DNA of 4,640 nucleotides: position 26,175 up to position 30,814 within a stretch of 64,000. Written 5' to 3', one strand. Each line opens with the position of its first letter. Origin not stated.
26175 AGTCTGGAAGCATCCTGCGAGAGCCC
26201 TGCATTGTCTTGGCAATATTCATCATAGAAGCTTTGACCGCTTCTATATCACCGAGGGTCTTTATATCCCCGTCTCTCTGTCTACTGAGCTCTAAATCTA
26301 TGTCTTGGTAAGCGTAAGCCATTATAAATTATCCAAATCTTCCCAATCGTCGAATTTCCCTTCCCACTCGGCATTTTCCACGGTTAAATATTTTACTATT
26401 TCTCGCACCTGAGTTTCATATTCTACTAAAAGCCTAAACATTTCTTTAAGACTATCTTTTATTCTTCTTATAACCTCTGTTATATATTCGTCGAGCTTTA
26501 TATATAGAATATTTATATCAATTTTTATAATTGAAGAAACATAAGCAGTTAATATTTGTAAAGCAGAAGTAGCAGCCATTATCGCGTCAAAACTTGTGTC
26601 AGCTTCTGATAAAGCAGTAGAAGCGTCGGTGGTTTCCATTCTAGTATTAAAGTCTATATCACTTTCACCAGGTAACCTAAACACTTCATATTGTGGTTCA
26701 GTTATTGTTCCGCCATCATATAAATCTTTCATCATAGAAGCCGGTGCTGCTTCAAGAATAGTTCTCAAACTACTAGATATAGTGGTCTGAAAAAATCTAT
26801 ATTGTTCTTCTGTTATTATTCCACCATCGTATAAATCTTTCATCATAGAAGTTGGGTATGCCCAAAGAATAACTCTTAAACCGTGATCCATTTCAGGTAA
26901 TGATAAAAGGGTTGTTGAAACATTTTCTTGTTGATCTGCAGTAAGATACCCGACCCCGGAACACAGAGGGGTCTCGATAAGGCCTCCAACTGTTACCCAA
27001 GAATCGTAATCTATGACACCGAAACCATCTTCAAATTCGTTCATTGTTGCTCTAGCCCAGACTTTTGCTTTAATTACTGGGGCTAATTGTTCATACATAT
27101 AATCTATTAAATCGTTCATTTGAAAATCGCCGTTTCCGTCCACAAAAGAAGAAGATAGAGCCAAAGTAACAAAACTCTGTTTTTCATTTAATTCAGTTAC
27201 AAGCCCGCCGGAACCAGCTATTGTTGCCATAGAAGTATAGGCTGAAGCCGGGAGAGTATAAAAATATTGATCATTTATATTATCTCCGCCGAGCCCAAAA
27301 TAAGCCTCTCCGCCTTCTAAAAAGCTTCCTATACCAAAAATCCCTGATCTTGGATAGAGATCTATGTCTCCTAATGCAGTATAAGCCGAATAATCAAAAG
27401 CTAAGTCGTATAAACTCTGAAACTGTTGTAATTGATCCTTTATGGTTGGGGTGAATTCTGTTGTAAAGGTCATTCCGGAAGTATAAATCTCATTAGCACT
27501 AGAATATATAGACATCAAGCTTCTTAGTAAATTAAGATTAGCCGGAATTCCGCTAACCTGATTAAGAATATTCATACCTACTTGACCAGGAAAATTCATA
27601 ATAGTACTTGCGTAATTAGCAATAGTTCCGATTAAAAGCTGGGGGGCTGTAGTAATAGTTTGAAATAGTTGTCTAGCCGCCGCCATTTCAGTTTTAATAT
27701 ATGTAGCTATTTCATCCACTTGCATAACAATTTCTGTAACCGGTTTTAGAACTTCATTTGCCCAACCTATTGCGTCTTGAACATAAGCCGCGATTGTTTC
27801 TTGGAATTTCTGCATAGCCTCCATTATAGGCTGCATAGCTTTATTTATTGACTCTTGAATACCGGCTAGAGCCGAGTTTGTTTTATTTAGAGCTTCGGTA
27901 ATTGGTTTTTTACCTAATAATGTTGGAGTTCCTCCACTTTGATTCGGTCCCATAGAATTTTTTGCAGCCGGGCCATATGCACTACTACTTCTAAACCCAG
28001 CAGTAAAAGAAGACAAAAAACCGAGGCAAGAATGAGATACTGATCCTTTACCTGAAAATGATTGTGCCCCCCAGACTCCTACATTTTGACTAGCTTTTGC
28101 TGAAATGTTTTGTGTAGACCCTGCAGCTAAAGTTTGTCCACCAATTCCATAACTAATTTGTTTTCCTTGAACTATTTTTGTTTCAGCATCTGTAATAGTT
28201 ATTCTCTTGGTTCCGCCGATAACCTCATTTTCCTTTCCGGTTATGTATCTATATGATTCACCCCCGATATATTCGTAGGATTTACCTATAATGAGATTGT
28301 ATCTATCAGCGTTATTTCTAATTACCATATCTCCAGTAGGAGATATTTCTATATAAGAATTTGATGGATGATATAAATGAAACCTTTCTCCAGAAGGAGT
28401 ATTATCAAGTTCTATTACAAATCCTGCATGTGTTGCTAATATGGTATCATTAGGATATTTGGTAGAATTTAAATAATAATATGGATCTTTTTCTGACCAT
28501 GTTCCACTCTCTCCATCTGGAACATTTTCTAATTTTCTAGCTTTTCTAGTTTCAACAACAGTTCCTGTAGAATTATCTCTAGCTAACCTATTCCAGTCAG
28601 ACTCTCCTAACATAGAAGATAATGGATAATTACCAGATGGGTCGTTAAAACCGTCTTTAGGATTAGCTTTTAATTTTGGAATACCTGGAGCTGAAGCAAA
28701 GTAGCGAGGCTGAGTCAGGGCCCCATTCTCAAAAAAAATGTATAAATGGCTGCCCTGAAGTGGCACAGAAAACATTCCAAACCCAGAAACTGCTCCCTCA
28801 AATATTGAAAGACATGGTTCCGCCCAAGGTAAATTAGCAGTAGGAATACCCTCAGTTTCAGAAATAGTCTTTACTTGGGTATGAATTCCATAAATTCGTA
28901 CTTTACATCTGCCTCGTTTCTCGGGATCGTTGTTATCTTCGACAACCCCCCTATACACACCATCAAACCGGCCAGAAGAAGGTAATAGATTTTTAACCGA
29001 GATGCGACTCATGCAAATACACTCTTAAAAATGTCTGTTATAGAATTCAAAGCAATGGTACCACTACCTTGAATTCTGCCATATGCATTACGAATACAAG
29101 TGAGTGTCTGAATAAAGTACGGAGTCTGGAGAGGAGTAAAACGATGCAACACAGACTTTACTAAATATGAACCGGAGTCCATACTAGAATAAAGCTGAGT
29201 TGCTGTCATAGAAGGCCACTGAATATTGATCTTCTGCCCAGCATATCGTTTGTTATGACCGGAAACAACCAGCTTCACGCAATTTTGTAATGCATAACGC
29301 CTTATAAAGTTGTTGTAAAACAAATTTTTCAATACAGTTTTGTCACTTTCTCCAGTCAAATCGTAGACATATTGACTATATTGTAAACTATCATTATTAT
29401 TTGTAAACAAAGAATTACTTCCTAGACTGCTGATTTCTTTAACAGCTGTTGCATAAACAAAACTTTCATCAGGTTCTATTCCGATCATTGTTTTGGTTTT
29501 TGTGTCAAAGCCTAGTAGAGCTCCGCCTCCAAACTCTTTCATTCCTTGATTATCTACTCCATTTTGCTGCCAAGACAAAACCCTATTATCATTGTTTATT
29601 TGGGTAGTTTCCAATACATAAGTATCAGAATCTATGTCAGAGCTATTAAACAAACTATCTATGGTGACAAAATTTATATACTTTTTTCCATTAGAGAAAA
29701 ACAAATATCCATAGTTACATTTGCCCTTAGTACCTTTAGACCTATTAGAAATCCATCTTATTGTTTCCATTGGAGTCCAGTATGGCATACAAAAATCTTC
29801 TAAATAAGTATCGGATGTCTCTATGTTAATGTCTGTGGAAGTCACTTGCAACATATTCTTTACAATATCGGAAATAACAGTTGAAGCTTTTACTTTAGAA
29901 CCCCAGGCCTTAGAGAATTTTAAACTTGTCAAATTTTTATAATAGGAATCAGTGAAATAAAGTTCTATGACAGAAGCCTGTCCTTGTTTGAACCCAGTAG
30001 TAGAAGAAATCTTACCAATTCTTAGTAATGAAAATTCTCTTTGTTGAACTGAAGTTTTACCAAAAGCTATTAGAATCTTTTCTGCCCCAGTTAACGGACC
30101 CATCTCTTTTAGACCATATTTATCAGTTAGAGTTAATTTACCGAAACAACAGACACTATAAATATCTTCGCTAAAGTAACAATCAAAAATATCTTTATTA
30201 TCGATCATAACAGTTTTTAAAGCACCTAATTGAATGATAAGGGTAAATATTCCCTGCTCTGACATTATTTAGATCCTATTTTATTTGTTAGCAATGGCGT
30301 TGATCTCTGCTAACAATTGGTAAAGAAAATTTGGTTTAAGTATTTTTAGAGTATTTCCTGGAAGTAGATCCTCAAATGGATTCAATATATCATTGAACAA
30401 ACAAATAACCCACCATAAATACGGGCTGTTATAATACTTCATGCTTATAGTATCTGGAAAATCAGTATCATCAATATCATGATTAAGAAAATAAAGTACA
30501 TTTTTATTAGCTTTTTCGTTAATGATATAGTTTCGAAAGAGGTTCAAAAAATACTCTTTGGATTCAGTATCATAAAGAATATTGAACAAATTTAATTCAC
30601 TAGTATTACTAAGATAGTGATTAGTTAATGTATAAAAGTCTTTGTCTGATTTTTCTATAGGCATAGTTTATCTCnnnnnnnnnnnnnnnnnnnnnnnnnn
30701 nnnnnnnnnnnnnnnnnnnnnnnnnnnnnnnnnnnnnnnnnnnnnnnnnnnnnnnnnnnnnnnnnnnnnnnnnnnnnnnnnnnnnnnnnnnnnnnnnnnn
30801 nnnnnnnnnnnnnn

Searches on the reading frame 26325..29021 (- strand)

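Call 57: search_protein_families(library=phrogs, proteins=[window:26325-29021:-], max_evalue=0.001)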
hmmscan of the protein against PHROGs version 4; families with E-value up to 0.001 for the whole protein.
window:26325-29021:- (899 aa): 3 families
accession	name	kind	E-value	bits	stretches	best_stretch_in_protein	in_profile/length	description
phrog_430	-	tail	4.5e-61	208.3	2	22-170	20-173/868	baseplate hub subunit and tail lysozyme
phrog_694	-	tail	1.3e-14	54.5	1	25-73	26-73/851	baseplate hub and tail lysozyme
phrog_27932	-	tail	1.8e-05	24.1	1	187-324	530-669/855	baseplate hub subunit and tail lysozyme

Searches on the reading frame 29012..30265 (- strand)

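Call 57: search_protein_families(library=phrogs, proteins=[window:29012-30265:-], max_evalue=0.001)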
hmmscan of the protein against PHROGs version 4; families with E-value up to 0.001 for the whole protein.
window:29012-30265:- (418 aa): 2 families
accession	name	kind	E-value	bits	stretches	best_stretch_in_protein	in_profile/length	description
phrog_350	-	tail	3.1e-34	119.7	1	29-397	38-430/436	tail protein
phrog_24827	-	tail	4.8e-05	23.8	0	315-378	199-266/282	tail protein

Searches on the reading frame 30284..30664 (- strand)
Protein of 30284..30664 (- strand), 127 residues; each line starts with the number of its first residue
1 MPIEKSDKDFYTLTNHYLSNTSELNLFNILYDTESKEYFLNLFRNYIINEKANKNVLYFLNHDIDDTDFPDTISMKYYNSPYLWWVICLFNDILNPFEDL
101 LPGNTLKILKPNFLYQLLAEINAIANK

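Call 57: search_protein_families(library=phrogs, proteins=[window:30284-30664:-], max_evalue=0.001)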
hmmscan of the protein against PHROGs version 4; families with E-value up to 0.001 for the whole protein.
window:30284-30664:- (127 aa): 3 families
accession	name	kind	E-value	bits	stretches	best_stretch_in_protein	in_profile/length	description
phrog_232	-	tail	2.2e-14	54.8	1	34-99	20-87/296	baseplate wedge subunit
phrog_7145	-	tail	1.2e-08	36.1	1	21-118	5-101/108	baseplate wedge subunit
phrog_15542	-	tail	9e-05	23.4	1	69-122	47-99/110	tail sheath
